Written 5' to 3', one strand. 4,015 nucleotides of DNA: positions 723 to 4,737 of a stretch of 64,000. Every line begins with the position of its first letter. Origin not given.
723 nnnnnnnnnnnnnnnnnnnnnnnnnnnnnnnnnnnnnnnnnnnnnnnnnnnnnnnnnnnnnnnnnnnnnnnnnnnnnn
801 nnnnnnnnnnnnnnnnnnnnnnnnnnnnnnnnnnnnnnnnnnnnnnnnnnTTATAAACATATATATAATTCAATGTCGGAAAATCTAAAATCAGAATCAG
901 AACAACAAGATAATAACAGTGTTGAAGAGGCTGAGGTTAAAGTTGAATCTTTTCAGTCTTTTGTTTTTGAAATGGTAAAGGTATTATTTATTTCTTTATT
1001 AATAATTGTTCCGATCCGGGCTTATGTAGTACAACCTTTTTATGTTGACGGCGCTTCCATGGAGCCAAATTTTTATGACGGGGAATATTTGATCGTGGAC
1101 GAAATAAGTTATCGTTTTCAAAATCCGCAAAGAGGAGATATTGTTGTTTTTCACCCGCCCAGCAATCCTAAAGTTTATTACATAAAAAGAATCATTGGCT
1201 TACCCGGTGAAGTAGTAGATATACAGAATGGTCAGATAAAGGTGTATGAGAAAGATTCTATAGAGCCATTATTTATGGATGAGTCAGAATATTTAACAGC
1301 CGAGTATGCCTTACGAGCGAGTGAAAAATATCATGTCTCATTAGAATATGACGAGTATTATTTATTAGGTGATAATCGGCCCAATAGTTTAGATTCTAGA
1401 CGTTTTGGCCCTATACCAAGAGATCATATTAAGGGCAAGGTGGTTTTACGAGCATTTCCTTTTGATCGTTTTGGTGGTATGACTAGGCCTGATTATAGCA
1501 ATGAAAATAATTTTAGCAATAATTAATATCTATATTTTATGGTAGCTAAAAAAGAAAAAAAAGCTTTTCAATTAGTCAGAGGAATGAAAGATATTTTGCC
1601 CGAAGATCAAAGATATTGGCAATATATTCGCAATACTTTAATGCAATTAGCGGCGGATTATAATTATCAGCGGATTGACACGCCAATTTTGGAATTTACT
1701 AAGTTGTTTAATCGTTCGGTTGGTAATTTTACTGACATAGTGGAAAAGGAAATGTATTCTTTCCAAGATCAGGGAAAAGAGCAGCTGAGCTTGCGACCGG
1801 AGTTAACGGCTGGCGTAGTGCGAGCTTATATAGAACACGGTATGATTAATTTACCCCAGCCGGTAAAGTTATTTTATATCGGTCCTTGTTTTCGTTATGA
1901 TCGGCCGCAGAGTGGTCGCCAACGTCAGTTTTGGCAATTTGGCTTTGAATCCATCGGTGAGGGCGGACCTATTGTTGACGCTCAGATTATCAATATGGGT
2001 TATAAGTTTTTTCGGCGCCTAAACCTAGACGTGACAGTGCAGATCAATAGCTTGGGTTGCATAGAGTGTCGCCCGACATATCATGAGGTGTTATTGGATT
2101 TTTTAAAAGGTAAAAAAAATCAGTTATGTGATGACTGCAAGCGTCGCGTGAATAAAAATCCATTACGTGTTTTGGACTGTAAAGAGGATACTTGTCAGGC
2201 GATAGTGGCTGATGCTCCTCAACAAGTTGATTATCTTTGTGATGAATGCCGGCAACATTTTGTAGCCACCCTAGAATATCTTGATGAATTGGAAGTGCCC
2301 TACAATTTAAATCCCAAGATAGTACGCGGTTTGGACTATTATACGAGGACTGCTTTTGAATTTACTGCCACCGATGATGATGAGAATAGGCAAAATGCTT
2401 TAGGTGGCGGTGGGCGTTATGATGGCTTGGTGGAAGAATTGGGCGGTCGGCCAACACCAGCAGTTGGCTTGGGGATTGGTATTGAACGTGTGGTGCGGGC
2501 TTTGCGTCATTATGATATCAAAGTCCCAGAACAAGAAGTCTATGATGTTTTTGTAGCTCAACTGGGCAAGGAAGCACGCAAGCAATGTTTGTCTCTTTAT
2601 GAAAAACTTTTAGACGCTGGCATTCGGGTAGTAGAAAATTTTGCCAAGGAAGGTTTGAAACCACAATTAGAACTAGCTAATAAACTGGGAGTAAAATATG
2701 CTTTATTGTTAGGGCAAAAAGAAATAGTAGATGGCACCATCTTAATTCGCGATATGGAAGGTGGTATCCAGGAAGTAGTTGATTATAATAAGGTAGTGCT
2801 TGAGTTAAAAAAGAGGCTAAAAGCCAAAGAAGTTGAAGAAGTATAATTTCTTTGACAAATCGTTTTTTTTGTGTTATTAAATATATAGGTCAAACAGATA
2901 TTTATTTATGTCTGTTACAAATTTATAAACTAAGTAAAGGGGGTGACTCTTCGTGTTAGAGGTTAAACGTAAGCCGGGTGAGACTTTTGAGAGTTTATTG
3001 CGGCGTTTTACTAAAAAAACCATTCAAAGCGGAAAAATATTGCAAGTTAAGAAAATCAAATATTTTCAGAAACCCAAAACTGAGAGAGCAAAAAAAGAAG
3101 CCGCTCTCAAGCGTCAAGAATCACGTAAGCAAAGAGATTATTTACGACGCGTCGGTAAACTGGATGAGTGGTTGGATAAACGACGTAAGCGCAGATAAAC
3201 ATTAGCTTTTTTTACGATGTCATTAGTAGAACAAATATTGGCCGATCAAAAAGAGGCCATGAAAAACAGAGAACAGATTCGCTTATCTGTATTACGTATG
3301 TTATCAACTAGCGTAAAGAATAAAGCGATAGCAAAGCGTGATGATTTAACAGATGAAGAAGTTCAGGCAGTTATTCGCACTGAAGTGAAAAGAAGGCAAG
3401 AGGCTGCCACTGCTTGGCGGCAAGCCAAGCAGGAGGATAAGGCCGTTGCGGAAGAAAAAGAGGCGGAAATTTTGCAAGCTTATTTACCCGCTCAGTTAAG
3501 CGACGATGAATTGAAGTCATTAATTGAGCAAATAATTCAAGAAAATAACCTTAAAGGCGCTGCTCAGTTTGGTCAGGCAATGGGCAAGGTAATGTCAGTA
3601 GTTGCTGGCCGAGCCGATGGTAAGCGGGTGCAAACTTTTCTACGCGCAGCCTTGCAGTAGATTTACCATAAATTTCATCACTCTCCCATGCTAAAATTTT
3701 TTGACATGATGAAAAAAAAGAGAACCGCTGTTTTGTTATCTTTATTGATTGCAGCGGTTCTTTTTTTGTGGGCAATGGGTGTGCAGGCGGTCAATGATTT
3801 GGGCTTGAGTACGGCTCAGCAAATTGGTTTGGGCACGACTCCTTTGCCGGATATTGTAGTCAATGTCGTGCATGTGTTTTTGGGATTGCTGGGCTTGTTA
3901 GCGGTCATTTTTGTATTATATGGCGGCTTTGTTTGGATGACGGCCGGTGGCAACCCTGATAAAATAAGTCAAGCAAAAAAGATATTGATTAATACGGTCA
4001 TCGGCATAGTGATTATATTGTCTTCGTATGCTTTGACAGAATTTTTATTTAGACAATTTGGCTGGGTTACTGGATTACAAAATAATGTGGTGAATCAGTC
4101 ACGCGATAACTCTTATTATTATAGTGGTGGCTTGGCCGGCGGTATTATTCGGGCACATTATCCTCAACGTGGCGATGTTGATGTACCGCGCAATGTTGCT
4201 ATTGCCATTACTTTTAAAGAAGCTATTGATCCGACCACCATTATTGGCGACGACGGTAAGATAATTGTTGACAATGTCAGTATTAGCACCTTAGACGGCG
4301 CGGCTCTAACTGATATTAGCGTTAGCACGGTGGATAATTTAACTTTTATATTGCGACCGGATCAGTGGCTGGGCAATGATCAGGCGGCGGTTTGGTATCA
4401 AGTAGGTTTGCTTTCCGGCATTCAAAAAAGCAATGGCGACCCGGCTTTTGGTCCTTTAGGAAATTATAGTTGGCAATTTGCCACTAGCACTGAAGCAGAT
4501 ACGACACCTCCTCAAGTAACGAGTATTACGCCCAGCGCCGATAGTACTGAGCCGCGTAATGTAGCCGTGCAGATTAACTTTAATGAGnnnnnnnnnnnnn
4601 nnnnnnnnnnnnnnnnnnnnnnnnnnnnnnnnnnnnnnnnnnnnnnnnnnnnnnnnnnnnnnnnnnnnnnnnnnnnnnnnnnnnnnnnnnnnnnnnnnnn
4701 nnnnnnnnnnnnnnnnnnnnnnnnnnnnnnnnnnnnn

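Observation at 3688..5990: A conserved N-terminal module resembling VirB2/TrbC-type conjugative pilins, attached to two very different-sized surface proteins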

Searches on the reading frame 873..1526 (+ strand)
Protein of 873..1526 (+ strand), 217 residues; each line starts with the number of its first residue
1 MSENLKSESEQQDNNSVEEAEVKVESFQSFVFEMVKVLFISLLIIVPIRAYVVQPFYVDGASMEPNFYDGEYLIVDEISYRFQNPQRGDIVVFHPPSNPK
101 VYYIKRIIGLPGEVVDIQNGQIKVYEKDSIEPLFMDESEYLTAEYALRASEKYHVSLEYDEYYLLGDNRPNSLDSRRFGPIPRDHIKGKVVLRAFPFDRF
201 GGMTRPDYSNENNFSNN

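Call 6: search_protein_families(library=pfam, proteins=[window:873-1526:+], max_evalue=0.01)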
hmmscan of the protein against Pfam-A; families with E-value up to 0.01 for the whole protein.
window:873-1526:+ (217 aa): 2 families
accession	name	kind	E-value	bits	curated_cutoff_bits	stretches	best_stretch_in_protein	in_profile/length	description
PF10502.14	Peptidase_S26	-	3.7e-47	160.8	22.9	1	32-193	2-166/168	Signal peptidase, peptidase S26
PF00717.28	Peptidase_S24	-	9.3e-06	25.8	23.3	1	57-109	39-84/116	Peptidase S24-like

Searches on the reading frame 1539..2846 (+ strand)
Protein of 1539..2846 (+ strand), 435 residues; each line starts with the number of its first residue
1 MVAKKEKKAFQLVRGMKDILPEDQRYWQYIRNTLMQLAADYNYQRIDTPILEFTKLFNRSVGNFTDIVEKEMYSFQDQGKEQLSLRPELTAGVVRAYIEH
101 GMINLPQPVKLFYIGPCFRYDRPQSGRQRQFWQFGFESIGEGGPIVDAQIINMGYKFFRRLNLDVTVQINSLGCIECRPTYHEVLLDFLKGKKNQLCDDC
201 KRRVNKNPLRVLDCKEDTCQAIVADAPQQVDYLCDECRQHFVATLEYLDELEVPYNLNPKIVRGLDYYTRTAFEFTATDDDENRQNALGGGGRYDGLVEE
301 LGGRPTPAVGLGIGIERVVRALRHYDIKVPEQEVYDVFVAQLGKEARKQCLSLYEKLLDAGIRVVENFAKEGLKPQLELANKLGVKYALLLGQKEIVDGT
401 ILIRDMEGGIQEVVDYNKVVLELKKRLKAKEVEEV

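Call 6: search_protein_families(library=pfam, proteins=[window:1539-2846:+], max_evalue=0.01)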
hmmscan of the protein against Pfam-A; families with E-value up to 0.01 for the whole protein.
window:1539-2846:+ (435 aa): 5 families
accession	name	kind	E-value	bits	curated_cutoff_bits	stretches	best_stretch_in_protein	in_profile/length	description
PF13393.11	tRNA-synt_His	-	4.1e-46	158.1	25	1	15-318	1-308/308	Histidyl-tRNA synthetase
PF00587.30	tRNA-synt_2b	-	1.4e-11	45.3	29.3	1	73-321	1-174/179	tRNA synthetase class II core domain (G, H, P, S and T)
PF03129.25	HGTP_anticodon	-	1.4e-11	44.9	21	1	336-425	1-93/94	Anticodon binding domain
PF01409.25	tRNA-synt_2d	-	0.0018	18.2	19.8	0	70-144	65-138/246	tRNA synthetases class II core domain (F)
PF00152.25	tRNA-synt_2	-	0.0028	17.2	25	0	110-137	93-120/308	tRNA synthetases class II (D, K and N)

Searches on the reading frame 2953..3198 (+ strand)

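Call 6: search_protein_families(library=pfam, proteins=[window:2953-3198:+], max_evalue=0.01)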
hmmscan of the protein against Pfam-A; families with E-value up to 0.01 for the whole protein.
window:2953-3198:+ (81 aa): 1 family
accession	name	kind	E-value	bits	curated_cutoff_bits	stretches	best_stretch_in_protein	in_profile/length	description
PF01165.25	Ribosomal_S21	-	1.2e-07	31.7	27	1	3-55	1-53/55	Ribosomal protein S21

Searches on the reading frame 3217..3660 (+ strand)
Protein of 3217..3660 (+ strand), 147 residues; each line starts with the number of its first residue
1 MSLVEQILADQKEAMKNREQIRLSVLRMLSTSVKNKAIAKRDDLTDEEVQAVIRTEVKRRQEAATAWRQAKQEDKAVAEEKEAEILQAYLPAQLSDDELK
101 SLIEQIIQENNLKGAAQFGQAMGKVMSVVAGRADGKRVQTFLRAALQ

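Call 6: search_protein_families(library=pfam, proteins=[window:3217-3660:+], max_evalue=0.01)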
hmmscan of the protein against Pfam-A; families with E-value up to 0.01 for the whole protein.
window:3217-3660:+ (147 aa): 3 families
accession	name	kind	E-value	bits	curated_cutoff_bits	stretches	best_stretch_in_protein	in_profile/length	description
PF09424.15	YqeY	-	3.4e-40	137.9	27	1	5-146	2-143/143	Yqey-like protein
PF02637.23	GatB_Yqey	-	1.3e-05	25.6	27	1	19-146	14-148/148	GatB domain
PF11829.13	DUF3349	-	0.0052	18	28.3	0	85-144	25-87/94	Protein of unknown function (DUF3349)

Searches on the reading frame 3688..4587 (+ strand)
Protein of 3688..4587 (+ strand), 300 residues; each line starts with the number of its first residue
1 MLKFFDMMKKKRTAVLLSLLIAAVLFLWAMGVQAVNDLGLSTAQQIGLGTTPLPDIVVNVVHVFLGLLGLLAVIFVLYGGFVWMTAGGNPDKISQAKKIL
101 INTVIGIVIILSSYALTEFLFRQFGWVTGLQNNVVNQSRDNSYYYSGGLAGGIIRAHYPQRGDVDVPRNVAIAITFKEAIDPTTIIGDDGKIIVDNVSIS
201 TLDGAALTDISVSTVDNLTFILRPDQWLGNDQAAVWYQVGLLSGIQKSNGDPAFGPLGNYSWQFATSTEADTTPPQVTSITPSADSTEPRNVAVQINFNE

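Call 44: search_protein_representatives(protein=window:3688-4587:+)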
Query: 300 residues. Proteins with E-value up to 0.001 (for the whole library): 31962; up to 1e-10: 5731; up to 1e-30: 541. The best 150 are listed.
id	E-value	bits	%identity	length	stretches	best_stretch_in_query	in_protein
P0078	1.9e-191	651.1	92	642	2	7-300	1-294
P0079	2.0e-107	375.2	59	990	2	9-300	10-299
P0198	1.3e-60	221.6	41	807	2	11-300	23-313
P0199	2.4e-60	220.7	45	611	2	9-300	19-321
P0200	3.2e-59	217.0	43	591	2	14-300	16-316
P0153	2.2e-58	214.3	45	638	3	16-300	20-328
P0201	1.8e-57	211.3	44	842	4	9-188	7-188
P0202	2.4e-57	210.9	45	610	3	33-283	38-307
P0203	4.2e-57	210.1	46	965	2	16-202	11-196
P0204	1.4e-56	208.4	45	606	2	12-300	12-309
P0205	1.3e-55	205.1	42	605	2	19-300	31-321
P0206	2.6e-55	204.2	46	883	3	16-187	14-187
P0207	2.7e-55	204.2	45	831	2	16-300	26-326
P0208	7.1e-55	202.8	42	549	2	11-300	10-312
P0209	2.0e-54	201.3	42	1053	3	23-284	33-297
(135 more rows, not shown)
